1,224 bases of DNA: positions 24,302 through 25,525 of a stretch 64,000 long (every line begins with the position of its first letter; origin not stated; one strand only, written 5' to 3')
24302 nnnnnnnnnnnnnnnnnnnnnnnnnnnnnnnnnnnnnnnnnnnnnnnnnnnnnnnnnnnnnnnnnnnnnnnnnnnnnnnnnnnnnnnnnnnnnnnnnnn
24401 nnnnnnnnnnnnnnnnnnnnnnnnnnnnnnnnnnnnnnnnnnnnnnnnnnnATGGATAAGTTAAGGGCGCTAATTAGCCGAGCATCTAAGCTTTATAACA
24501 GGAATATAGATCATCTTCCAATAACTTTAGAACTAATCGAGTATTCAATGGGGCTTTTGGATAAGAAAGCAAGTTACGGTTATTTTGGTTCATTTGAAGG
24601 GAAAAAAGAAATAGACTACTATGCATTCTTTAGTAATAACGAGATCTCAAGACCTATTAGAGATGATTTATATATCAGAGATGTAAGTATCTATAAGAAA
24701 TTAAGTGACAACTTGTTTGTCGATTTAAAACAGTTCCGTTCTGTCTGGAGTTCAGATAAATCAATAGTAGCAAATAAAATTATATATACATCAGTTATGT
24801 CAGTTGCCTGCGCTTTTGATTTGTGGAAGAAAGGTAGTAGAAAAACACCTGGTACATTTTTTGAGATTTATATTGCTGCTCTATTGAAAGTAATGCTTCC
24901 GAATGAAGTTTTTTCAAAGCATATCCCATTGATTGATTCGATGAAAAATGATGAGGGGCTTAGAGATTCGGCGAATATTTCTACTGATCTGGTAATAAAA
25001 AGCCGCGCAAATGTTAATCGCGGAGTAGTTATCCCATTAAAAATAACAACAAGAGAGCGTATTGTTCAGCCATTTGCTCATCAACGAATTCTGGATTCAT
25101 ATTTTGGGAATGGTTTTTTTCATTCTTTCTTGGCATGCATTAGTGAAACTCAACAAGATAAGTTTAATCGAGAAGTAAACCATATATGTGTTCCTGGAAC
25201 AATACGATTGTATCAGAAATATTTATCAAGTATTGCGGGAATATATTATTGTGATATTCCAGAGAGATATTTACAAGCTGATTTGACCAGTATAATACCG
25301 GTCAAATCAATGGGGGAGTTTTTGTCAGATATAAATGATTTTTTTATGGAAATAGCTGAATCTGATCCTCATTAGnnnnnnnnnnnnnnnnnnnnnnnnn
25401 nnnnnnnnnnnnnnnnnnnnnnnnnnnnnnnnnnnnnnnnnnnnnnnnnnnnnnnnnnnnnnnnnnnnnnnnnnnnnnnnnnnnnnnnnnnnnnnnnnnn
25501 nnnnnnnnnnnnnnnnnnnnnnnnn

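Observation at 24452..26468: AT-rich two-gene module: cytosine-5 methyltransferase with a convergent, tail-overlapping 307-aa protein of no recognisable family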

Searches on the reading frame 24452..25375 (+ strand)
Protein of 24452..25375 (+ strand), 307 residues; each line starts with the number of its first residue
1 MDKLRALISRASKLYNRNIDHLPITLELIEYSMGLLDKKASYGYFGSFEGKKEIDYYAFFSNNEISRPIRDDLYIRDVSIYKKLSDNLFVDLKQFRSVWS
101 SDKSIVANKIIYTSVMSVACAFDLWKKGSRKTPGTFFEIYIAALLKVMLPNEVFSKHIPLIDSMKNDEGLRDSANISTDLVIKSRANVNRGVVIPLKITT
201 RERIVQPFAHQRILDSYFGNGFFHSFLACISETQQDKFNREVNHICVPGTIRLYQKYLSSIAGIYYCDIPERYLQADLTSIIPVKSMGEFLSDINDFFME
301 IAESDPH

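Call 5: search_protein_families(proteins=[window:24452-25375:+], library=ncbifam, max_evalue=1)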
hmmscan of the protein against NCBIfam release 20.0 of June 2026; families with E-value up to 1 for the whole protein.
window:24452-25375:+ (307 aa): 0 families

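Call 6: search_protein_families(proteins=[window:24452-25375:+], library=padloc, max_evalue=1)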
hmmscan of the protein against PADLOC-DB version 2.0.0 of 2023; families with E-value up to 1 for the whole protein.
window:24452-25375:+ (307 aa): 1 family
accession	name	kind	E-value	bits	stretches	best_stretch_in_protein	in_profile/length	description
PDLC03502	REase_II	-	6.5e-132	437.3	1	1-299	1-298/301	Type II restriction enzyme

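Call 8: profile_search(protein=window:24452-25372:+)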
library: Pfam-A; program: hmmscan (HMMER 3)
A. the first sequence (307 residues): domains with independent E <= 10: 0; with E <= 0.001: 0
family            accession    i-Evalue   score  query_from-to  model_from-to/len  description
(no Pfam family matches the first sequence, even at E <= 10)

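Call 9: find_homologous_proteins(query=window:24452-25372:+)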
Query window:24452-25372:+ (307 aa): 444 proteins with E <= 0.001 among 1405 candidates; the best 120 are listed.
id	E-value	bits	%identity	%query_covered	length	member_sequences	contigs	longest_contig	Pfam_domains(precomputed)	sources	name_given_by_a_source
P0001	6.0e-198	674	98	100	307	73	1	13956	-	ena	-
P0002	1.9e-160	551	79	100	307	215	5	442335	-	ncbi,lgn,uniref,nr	ncbi:type II site-specific deoxyribonuclease [Escherichia albertii]|uniref:type II site-specific deo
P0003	9.3e-125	434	64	98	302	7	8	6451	-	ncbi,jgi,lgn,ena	ncbi:type II site-specific deoxyribonuclease [Yersinia enterocolitica]|jgi:hypothetical protein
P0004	4.4e-124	432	65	99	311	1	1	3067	-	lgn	-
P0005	7.8e-121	421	64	97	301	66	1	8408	-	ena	-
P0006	7.0e-120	418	64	97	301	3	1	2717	-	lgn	-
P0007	1.7e-119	417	64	97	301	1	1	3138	-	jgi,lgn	-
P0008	5.3e-119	415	64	97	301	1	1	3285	-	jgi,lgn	-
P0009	1.2e-117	411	63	97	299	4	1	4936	-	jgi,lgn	-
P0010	5.9e-110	386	59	98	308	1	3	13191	-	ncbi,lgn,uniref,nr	ncbi:type II site-specific deoxyribonuclease [Pantoea ananatis]|uniref:type II site-specific deoxyri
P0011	1.7e-98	348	83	61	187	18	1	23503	-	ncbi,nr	ncbi:type II site-specific deoxyribonuclease, partial [Salmonella enterica]|nr:type II site-specific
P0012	9.9e-95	336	57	97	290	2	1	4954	-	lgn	-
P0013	7.6e-94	333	52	97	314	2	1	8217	-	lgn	-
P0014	1.3e-91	325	50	97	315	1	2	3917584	-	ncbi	ncbi:hypothetical protein GCM10027040_05170 [Halomonas shantousis]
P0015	3.1e-91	324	48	95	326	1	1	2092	-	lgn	-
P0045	7.1e-83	297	44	98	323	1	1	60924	-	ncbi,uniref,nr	ncbi:hypothetical protein [Pseudomonas sp. FW300-N2A2]|uniref:hypothetical protein n=1 Tax=Pseudomon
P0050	5.6e-82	294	46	97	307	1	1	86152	-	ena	-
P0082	6.8e-78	280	44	98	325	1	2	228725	-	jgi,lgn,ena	jgi:hypothetical protein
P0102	1.7e-71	259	44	97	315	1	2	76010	-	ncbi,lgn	-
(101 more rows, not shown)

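Call 10: search_solved_structures(query=window:24452-25372:+, max_evalue=1, show_alignments=2)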
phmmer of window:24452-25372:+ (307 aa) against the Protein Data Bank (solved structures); distinct sequences matched with E-value up to 1: 2.
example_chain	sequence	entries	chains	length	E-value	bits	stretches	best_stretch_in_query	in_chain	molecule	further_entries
6ekr_A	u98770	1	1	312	3.7e-126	424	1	1-299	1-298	Type ii site-specific deoxyribonuclease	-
9evs_1P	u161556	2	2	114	0.26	14.2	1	102-168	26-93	uL18m | Ribosomal protein L18e/L15P domain-containing protein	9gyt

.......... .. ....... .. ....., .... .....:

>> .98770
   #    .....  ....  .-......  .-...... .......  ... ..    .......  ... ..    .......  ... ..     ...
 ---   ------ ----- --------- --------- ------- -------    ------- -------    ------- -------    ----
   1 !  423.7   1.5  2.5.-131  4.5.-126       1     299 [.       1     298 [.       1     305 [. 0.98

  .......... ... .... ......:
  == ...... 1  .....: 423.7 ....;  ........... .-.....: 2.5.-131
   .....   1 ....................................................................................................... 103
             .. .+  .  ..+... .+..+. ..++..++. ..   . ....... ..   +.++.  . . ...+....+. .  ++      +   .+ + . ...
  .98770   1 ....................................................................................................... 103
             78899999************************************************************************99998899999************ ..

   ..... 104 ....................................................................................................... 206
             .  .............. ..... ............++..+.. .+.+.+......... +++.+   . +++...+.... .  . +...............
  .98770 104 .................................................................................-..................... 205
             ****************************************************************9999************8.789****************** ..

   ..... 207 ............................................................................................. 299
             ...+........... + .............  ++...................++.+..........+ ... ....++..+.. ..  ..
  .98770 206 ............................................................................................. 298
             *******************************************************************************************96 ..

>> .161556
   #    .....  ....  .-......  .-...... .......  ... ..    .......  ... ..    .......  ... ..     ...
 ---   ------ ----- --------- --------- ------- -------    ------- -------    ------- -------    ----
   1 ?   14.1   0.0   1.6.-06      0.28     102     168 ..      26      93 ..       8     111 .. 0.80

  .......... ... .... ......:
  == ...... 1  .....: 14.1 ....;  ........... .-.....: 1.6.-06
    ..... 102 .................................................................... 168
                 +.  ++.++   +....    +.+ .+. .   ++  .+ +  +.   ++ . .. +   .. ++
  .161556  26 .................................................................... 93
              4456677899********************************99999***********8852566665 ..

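Call 19: search_dna_similar(query=window:24452-25372:+, collection=plasmids, mode=protein, max_rows=20)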
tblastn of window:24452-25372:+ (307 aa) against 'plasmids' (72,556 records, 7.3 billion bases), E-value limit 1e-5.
Records with a match: 7; places in all: 8; records where one place covers at least 80% of the query: 6.
Best place of each record, by identity: 60-80% 6; <60% 1.
By first word of the organism name: Escherichia 4; Klebsiella 2; Enterobacter 1.
By predicted mobility (MOB-suite, as given by PLSDB): mobilizable 5; non-mobilizable 2.
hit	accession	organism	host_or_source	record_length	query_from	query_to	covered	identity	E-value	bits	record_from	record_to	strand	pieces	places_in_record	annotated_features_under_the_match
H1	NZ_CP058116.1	Klebsiella grimontii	culture,Freshwater sample from ...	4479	1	298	97%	64.8%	7e-124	392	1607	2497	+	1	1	hypothetical protein | DNA cytosine methyltransferase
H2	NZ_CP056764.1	Klebsiella grimontii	culture,Freshwater sample from ...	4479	1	298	97%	64.8%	7e-124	392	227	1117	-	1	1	hypothetical protein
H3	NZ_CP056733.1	Enterobacter hormaechei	culture,Wastewater influent sample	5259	1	298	97%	64.8%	5e-123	392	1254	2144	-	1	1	hypothetical protein | DNA cytosine methyltransferase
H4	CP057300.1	Escherichia coli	culture,Pooled pig faecal samples ...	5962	1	298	97%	64.2%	2e-121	389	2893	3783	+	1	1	type II site-specific deoxyribonuclease | DNA cytosine methyltransferase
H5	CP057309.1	Escherichia coli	culture,Pooled pig faecal samples ...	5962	1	298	97%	64.2%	2e-121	389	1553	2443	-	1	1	type II site-specific deoxyribonuclease | DNA cytosine methyltransferase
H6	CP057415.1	Escherichia coli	culture,Pooled pig faecal samples ...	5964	25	298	89%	66.1%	4e-114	369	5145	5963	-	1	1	type II site-specific deoxyribonuclease | DNA cytosine methyltransferase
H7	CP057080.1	Escherichia coli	culture,Pooled pig faecal samples ...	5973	1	226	74%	59.6%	7e-79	267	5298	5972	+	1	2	none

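Call 21: find_encoding_contigs(protein=P0001, flank=8000, max_places=4)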
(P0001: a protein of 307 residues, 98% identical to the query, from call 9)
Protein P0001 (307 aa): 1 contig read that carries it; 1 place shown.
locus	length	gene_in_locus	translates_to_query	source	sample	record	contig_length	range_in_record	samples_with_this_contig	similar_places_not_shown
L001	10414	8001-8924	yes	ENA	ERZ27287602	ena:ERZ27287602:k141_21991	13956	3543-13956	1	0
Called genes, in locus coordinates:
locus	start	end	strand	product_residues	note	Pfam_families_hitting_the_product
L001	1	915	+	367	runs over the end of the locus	PF04311:DUF459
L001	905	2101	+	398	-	PF00657:Lipase_GDSL (faint), PF22753:Ape1_N, PF13472:Lipase_GDSL_2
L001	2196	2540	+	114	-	-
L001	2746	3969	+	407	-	-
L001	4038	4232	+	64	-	-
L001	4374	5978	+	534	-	PF00884:Sulfatase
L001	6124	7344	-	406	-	PF12895:ANAPC3 (faint), PF13428:TPR_14 (faint), PF13432:TPR_16 (faint), PF14559:TPR_19 (faint), PF00515:TPR_1 (faint), PF07719:TPR_2 (faint)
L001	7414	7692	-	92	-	-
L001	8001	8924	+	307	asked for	-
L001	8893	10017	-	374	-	PF00145:DNA_methylase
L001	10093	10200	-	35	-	-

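Call 26: find_encoding_contigs(protein=P0002, flank=6000, max_places=4)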
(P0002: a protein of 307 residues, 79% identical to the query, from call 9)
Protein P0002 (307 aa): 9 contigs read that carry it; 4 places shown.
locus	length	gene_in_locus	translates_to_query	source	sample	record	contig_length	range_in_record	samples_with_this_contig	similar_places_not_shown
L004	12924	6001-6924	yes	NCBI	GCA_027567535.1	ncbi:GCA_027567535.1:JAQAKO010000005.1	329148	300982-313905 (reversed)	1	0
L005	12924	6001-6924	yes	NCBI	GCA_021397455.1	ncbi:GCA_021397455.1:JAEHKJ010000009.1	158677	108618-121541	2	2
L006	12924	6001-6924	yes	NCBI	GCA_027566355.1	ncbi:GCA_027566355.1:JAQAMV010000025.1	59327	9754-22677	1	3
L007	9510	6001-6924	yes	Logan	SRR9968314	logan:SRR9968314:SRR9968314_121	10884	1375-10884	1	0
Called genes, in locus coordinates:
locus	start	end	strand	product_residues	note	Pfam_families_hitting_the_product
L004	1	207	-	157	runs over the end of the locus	PF04002:RadC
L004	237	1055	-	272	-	PF06067:DUF932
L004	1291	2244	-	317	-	-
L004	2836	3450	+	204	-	PF11726:YagK_YfjJ_C, PF23343:REP_ORF2-G2P (weak)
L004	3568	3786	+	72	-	PF05930:Phage_AlpA, PF12728:HTH_17 (weak)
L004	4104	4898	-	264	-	-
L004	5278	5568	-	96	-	-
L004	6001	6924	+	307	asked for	-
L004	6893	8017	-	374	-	PF00145:DNA_methylase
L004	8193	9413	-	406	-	PF13356:Arm-DNA-bind_3, PF22022:Phage_int_M, PF00589:Phage_integrase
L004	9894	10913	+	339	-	PF08240:ADH_N, PF01262:AlaDh_PNT_C, PF02826:2-Hacid_dh_C (faint), PF00107:ADH_zinc_N, PF13602:ADH_zinc_N_2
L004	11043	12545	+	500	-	PF01935:DUF87, PF05872:HerA_C, PF10412:TrwB_AAD_bind (faint), PF12846:AAA_10 (faint), PF13401:AAA_22 (faint)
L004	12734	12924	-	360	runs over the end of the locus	PF03739:LptF_LptG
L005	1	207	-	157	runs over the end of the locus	PF04002:RadC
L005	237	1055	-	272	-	PF06067:DUF932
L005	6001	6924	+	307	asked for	-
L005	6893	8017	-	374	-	PF00145:DNA_methylase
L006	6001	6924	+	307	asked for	-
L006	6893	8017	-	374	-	PF00145:DNA_methylase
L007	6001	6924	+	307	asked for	-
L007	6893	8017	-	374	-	PF00145:DNA_methylase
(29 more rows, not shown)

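Call 27: find_encoding_contigs(protein=P0003, flank=4000, max_places=3)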
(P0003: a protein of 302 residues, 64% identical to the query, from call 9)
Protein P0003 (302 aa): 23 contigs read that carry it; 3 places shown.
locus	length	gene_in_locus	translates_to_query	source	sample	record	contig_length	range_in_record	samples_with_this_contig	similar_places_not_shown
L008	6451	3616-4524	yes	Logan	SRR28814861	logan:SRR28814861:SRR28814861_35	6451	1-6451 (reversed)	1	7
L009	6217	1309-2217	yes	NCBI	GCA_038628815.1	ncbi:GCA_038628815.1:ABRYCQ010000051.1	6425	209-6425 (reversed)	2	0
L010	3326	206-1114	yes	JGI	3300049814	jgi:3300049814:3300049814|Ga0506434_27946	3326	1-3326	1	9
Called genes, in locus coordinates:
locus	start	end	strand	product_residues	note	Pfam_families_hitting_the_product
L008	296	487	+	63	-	PF01815:Rop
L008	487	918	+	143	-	PF12728:HTH_17 (weak)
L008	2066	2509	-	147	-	PF01402:RHH_1 (weak)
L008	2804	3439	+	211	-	-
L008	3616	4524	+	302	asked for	-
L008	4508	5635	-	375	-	PF00145:DNA_methylase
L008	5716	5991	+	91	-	PF01381:HTH_3 (weak)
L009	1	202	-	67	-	PF01402:RHH_1 (weak)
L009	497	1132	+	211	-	-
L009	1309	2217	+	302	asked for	-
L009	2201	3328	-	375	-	PF00145:DNA_methylase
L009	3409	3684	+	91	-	PF01381:HTH_3 (weak)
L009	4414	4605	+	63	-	PF01815:Rop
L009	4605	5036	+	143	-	PF12728:HTH_17 (weak)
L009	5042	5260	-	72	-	-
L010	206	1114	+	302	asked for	-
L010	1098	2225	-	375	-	PF00145:DNA_methylase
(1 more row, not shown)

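Call 28: find_encoding_contigs(protein=P0010, flank=4000, max_places=2)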
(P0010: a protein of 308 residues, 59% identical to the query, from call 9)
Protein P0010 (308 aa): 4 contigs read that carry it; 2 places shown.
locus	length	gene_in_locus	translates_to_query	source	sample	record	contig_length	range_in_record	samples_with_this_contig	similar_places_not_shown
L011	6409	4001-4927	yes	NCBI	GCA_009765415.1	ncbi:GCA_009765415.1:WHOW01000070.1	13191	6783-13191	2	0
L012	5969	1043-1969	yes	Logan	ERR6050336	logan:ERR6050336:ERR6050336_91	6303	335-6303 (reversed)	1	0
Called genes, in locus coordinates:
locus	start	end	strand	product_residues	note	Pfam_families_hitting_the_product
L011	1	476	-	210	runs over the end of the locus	PF12787:EcsC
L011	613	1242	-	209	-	PF15947:DUF4755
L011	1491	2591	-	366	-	PF03432:Relaxase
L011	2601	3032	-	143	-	-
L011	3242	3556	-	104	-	-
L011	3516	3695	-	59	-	-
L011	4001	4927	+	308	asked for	-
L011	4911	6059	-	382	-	PF00145:DNA_methylase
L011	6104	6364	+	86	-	PF01381:HTH_3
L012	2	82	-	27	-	?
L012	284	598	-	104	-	-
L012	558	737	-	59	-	-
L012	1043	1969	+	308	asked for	-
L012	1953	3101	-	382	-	PF00145:DNA_methylase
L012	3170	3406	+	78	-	PF01381:HTH_3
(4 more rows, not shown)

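Call 48: list_cluster_members(proteins=[window:24452-25372:+, window:25347-26468:-, L002:2893-3795:+])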
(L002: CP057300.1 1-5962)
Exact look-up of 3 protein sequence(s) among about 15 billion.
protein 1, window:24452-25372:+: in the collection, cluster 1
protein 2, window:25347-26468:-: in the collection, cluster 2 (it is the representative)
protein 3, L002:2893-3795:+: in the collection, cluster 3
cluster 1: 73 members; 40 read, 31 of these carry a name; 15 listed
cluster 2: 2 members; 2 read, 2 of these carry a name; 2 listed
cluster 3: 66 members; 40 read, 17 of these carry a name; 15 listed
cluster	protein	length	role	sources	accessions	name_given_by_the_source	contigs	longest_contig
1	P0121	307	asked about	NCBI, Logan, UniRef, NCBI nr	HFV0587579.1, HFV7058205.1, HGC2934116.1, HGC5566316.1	TPA: type II site-specific deoxyribonuclease [Escherichia coli] | type II site-specific deoxyribonuclease n=1 Tax=Escherichia coli TaxID=562 ... | type II site-specific deoxyribonuclease [Escherichia coli]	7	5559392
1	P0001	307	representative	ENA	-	-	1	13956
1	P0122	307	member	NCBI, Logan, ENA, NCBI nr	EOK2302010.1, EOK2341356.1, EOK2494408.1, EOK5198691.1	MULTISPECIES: type II site-specific deoxyribonuclease [Escherichia]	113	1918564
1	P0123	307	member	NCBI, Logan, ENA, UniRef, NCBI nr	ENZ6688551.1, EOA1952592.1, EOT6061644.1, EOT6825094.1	type II site-specific deoxyribonuclease [Escherichia coli] | type II site-specific deoxyribonuclease n=1 Tax=Escherichia coli TaxID=562 ...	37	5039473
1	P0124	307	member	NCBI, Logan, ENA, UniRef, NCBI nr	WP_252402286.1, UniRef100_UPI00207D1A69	type II site-specific deoxyribonuclease [Escherichia coli] | type II site-specific deoxyribonuclease n=1 Tax=Escherichia coli TaxID=562 ...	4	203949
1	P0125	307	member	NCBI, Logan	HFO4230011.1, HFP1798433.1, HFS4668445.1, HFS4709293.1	TPA: type II site-specific deoxyribonuclease [Escherichia coli]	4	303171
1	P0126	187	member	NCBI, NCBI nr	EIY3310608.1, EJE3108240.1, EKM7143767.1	type II site-specific deoxyribonuclease, partial [Escherichia coli] | type II site-specific deoxyribonuclease [Escherichia coli]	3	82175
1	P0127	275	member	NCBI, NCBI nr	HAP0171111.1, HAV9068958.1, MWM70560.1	TPA: type II site-specific deoxyribonuclease [Escherichia coli] | type II site-specific deoxyribonuclease [Escherichia coli]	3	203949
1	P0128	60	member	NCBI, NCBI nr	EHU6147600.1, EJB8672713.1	type II site-specific deoxyribonuclease, partial [Escherichia coli] | type II site-specific deoxyribonuclease [Escherichia coli]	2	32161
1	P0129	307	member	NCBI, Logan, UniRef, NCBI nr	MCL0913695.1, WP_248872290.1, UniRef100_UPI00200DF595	type II site-specific deoxyribonuclease [Escherichia coli] | type II site-specific deoxyribonuclease n=1 Tax=Escherichia coli TaxID=562 ...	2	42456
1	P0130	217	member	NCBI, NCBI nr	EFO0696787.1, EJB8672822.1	type II site-specific deoxyribonuclease, partial [Escherichia coli] | type II site-specific deoxyribonuclease [Escherichia coli]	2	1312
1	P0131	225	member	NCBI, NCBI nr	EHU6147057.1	type II site-specific deoxyribonuclease, partial [Escherichia coli] | type II site-specific deoxyribonuclease [Escherichia coli]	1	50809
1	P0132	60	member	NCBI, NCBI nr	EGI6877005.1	type II site-specific deoxyribonuclease, partial [Escherichia coli] | type II site-specific deoxyribonuclease [Escherichia coli]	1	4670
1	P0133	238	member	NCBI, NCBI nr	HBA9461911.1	TPA: type II site-specific deoxyribonuclease, partial [Escherichia coli] | type II site-specific deoxyribonuclease [Escherichia coli]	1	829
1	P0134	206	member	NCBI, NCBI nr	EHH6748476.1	type II site-specific deoxyribonuclease, partial [Escherichia coli] | type II site-specific deoxyribonuclease [Escherichia coli]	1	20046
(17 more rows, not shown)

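Call 50: find_encoding_contigs(protein=P0014, flank=3000, max_places=1)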
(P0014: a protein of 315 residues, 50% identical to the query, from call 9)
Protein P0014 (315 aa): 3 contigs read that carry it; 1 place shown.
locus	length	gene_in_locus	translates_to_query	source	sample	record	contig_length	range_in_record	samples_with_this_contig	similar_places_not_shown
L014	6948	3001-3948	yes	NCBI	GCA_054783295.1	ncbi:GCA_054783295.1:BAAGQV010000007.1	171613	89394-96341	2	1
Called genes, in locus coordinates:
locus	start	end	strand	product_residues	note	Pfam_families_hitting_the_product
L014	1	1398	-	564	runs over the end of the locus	PF10592:AIPR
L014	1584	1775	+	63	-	-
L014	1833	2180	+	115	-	-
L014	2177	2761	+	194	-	-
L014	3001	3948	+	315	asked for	-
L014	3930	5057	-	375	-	PF00145:DNA_methylase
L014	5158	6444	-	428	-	PF13356:Arm-DNA-bind_3, PF22022:Phage_int_M, PF00589:Phage_integrase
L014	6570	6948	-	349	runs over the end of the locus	PF24624:Int_N, PF00589:Phage_integrase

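Call 51: find_encoding_contigs(protein=P0045, flank=3000, max_places=1)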
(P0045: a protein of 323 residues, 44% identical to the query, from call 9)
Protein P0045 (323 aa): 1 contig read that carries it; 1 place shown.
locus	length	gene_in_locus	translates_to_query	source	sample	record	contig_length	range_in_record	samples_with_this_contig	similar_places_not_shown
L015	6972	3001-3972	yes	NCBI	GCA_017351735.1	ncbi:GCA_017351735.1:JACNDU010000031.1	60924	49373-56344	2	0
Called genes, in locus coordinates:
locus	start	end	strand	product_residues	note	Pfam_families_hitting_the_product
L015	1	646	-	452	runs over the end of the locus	PF03447:NAD_binding_3, PF00742:Homoserine_dh, PF01842:ACT, PF22629:ACT_AHAS_ss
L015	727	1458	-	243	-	PF10411:DsbC_N, PF13098:Thioredoxin_2, PF13462:Thioredoxin_4 (faint), PF01323:DSBA (faint)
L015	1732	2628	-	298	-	PF02899:Phage_int_SAM_1, PF13495:Phage_int_SAM_4 (weak), PF00589:Phage_integrase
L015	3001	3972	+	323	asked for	-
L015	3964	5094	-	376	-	PF00145:DNA_methylase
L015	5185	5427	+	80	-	PF01381:HTH_3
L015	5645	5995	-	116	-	PF01245:Ribosomal_L19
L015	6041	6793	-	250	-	PF01746:tRNA_m1G_MT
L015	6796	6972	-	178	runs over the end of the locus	PF01782:RimM, PF05239:PRC, PF24986:PRC_RimM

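Call 52: find_encoding_contigs(protein=P0082, flank=3000, max_places=1)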
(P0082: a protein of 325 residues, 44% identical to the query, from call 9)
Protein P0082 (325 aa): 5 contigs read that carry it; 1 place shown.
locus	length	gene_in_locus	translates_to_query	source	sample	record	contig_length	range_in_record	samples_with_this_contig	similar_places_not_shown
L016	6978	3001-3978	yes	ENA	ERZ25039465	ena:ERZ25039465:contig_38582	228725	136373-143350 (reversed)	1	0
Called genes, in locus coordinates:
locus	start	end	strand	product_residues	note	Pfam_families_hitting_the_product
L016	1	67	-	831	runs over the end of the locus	PF01435:Peptidase_M48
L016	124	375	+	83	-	-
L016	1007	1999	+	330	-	PF12796:Ank_2, PF00023:Ank, PF13637:Ank_4, PF12796:Ank_2, PF13857:Ank_5, PF00023:Ank, PF13637:Ank_4, PF07603:Lcl_C, +3 more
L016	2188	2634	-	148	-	PF03852:Vsr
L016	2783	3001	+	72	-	PF13560:HTH_31, PF12844:HTH_19, PF01381:HTH_3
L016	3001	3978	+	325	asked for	-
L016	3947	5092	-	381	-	PF00145:DNA_methylase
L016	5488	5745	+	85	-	-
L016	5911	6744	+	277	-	PF00266:Aminotran_5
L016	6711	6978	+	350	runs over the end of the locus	PF01381:HTH_3 (weak), PF13560:HTH_31 (faint), PF15731:MqsA_antitoxin (weak), PF00389:2-Hacid_dh, PF02826:2-Hacid_dh_C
